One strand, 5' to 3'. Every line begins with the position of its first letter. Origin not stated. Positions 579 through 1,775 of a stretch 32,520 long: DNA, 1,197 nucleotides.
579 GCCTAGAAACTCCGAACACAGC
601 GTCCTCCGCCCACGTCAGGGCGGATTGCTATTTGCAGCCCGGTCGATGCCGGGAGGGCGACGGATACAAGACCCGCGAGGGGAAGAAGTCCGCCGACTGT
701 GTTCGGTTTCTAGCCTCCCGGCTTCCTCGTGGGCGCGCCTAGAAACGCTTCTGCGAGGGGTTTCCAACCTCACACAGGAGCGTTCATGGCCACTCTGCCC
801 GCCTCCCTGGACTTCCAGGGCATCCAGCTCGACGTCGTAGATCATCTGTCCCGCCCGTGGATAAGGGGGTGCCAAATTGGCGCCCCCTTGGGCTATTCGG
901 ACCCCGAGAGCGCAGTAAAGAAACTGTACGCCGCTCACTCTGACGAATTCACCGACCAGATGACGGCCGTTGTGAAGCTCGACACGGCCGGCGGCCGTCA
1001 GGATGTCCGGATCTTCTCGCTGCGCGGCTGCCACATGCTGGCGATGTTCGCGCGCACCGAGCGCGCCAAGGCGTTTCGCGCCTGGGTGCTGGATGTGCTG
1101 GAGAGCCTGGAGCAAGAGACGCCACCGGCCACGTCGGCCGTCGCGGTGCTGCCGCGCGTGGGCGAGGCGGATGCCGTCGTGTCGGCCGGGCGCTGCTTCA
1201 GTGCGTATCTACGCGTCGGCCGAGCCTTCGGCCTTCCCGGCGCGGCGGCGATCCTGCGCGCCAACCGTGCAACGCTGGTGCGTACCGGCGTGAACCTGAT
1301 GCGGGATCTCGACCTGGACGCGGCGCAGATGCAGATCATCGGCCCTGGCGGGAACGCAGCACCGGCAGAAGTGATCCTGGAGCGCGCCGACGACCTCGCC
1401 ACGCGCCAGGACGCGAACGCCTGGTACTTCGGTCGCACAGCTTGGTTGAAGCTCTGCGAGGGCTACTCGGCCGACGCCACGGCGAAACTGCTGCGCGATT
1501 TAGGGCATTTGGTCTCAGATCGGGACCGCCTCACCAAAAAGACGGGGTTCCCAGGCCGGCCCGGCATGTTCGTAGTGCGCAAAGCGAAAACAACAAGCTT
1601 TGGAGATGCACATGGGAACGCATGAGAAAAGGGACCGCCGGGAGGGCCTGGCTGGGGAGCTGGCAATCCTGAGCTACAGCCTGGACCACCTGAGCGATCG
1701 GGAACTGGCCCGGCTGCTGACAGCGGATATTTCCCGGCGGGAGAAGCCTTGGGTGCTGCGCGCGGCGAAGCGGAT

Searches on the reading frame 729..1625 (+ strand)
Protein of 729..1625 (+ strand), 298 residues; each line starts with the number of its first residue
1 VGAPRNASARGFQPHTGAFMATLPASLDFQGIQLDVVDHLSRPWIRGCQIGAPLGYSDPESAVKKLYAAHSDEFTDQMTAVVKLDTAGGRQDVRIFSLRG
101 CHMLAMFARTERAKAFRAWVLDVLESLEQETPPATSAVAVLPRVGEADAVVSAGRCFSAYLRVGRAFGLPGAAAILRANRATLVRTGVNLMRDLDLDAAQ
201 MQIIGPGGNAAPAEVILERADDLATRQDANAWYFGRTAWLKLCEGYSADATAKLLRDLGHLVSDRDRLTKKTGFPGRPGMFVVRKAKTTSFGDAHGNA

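Call 6: search_protein_families(library=pfam, proteins=[window:729-1625:+], max_evalue=0.01)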
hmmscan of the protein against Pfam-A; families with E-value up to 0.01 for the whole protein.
window:729-1625:+ (298 aa): 1 family
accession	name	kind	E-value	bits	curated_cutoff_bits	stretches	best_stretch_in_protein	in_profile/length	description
PF02498.22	Bro-N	-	6e-09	36.8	25.6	1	36-123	4-93/96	BRO family, N-terminal domain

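Call 7: search_protein_families(library=phrogs, proteins=[window:729-1625:+], max_evalue=0.001)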
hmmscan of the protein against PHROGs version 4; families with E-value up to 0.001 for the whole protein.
window:729-1625:+ (298 aa): 12 families
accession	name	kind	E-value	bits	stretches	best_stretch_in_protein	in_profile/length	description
phrog_5060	-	transcription regulation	1.7e-36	127.3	1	26-126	9-111/224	anti-repressor Ant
phrog_2593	-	transcription regulation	3.8e-25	90.1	1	20-125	18-122/255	anti-repressor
phrog_245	-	transcription regulation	4.8e-20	73.3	1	26-132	43-141/319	anti-repressor Ant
phrog_2127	-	transcription regulation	8.4e-19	69.5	1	22-127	3-116/313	anti-repressor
phrog_9976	-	transcription regulation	2.5e-14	54.6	1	29-134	6-104/188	anti-repressor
phrog_7940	-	unknown function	5.5e-10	40.2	1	28-126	8-100/252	-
phrog_2899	-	transcription regulation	1.5e-08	35.6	1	27-132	10-110/263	anti-repressor Ant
phrog_130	-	transcription regulation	3.3e-08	34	1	33-126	168-257/480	anti-repressor Ant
phrog_2011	-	transcription regulation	2.9e-07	31.5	1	28-130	8-113/275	anti-repressor Ant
phrog_463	-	transcription regulation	8.4e-07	29.8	1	39-127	20-104/250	anti-repressor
phrog_63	-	transcription regulation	0.00053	20.4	0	78-133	171-227/431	anti-repressor Ant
phrog_23341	-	unknown function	0.00058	20.3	1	61-126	32-95/252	-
